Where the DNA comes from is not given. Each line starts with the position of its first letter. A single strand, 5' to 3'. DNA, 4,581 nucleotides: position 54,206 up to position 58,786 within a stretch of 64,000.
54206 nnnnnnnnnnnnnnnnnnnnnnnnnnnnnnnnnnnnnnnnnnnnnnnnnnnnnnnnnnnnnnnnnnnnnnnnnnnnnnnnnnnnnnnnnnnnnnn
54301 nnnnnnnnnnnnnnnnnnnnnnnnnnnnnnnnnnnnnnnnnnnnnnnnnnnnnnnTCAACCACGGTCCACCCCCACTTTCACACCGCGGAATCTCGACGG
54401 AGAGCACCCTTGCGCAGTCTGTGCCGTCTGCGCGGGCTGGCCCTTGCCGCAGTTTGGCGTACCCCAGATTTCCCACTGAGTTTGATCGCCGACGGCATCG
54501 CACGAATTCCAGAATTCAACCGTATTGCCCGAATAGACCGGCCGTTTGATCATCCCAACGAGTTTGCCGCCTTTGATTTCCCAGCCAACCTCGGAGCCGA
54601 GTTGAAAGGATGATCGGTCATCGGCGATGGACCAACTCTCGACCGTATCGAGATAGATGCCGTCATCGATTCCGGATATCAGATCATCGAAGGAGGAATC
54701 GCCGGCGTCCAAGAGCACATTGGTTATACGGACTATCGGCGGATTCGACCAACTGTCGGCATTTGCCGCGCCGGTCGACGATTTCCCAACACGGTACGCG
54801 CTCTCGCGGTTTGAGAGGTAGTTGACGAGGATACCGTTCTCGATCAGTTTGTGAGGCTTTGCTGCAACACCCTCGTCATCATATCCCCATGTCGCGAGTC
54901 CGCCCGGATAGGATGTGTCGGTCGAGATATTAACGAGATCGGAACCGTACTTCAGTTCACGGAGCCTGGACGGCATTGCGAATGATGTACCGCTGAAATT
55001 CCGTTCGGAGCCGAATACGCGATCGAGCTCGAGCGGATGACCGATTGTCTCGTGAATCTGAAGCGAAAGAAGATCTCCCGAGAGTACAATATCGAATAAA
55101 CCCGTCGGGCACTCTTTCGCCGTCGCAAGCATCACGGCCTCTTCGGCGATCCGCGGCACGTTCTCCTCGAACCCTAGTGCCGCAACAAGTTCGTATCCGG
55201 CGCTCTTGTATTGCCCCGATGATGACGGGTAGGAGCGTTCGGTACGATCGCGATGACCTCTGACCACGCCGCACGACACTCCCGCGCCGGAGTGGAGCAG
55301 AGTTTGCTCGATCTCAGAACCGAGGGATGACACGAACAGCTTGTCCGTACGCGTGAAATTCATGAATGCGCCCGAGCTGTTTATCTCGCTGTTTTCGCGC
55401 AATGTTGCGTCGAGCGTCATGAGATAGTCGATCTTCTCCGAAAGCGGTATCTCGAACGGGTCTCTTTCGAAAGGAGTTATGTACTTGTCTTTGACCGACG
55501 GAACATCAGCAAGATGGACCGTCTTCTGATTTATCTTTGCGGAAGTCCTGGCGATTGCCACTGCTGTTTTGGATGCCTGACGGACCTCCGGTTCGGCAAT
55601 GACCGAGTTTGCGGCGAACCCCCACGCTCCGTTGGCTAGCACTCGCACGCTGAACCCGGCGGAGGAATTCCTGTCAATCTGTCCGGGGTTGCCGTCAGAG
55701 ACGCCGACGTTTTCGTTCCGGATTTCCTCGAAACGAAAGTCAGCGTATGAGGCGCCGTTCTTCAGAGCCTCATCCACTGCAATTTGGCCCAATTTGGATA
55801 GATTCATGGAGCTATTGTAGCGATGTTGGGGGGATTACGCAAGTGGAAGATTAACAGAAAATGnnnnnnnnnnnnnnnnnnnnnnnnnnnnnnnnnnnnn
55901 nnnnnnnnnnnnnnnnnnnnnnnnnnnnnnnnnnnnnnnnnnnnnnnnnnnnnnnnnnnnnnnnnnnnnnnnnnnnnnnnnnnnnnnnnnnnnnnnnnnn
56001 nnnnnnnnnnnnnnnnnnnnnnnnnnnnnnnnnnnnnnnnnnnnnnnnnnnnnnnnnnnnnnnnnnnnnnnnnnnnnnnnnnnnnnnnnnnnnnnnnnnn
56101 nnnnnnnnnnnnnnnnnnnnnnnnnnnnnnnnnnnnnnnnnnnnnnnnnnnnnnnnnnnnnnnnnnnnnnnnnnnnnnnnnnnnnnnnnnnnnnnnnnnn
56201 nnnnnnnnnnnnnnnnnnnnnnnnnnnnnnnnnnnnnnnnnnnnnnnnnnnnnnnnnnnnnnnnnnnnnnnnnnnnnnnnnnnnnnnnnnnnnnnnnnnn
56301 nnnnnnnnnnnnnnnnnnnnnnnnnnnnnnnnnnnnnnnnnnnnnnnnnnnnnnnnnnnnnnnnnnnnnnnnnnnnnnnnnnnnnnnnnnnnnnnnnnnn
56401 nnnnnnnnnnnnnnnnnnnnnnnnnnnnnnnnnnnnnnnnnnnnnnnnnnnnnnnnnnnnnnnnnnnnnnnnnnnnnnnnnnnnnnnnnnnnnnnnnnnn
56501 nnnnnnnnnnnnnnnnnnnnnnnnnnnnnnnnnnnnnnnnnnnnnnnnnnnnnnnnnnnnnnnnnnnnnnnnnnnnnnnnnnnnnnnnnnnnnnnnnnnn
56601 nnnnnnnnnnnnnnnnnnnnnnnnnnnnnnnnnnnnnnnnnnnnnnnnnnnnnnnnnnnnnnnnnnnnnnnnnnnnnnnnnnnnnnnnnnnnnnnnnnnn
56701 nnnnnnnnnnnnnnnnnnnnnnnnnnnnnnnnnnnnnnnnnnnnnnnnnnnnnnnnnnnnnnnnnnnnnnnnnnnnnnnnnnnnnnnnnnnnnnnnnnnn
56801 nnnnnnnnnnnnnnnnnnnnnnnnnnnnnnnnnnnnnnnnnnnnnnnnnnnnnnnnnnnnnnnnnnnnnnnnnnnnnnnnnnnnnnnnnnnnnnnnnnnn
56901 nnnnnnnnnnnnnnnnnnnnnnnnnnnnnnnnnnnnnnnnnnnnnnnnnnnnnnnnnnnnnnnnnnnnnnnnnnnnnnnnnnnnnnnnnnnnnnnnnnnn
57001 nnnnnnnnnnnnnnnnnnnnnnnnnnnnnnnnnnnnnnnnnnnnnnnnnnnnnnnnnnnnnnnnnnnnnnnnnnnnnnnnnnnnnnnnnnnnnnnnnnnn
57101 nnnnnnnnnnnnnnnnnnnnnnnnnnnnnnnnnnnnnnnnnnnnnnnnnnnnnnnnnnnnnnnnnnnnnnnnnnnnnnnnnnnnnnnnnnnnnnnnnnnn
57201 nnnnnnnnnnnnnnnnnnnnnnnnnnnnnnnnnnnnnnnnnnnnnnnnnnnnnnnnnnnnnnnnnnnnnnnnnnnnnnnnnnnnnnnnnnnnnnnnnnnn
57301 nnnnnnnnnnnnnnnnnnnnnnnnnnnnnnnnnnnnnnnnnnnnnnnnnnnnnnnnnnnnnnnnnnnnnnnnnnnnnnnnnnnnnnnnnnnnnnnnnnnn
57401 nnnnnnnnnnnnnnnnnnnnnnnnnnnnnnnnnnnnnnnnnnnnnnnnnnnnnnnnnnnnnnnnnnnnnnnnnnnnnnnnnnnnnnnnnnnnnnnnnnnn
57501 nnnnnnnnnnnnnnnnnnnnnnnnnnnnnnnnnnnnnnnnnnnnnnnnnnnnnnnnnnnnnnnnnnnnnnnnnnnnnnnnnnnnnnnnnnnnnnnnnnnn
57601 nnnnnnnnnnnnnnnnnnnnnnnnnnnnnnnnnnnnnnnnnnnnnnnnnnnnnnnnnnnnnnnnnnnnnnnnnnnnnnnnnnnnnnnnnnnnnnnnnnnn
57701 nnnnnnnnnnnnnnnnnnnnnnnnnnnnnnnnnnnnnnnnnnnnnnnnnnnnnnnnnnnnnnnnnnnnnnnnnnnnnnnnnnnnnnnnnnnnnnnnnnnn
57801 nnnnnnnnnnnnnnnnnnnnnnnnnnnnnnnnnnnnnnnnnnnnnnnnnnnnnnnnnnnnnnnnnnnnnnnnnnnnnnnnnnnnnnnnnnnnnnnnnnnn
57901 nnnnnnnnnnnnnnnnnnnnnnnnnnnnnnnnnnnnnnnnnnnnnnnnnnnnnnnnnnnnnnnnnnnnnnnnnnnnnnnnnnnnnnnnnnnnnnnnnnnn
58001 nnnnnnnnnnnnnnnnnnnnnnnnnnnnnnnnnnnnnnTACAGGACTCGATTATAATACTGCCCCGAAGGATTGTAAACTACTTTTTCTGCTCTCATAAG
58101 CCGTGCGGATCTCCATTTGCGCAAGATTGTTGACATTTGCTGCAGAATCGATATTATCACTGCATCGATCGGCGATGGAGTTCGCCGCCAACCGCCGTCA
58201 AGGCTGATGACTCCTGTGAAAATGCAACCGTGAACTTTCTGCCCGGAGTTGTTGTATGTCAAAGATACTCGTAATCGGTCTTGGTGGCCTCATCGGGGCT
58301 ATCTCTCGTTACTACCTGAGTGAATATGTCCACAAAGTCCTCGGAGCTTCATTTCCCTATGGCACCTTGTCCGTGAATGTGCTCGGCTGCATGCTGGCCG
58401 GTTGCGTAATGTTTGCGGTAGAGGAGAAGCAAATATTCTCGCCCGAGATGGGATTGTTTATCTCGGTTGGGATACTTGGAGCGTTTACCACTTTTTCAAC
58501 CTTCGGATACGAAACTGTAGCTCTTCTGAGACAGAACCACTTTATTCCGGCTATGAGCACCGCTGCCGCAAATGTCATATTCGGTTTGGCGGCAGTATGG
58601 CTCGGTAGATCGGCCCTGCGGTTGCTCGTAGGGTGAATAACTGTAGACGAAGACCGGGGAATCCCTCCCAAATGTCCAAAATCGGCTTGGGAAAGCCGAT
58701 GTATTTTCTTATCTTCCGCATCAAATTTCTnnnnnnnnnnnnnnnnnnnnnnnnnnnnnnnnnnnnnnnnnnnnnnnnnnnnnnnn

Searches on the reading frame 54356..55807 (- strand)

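Call 15: search_protein_families(library=pfam, proteins=[window:54356-55807:-])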
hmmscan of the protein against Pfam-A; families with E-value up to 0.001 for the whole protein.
window:54356-55807:- (483 aa): 3 families
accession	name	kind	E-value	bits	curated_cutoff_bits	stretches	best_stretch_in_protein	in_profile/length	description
PF19289.4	PmbA_TldD_3rd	-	1.4e-40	139.2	22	1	236-456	2-203/220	PmbA/TldA metallopeptidase C-terminal domain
PF01523.21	PmbA_TldD_1st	-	2.2e-11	44.2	20.9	1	22-86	1-65/65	PmbA/TldA metallopeptidase domain 1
PF19290.4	PmbA_TldD_2nd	-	6.2e-08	33.5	20.9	1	116-230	2-107/109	PmbA/TldA metallopeptidase central domain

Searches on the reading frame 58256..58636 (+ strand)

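Call 3: search_protein_families(library=pfam, proteins=[window:58256-58636:+])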
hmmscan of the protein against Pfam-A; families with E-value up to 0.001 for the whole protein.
window:58256-58636:+ (126 aa): 1 family
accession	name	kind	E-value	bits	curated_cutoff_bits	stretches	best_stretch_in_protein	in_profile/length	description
PF02537.21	CRCB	-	6.4e-28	97.6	32.9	1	5-117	1-102/103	CrcB-like protein, Camphor Resistance (CrcB)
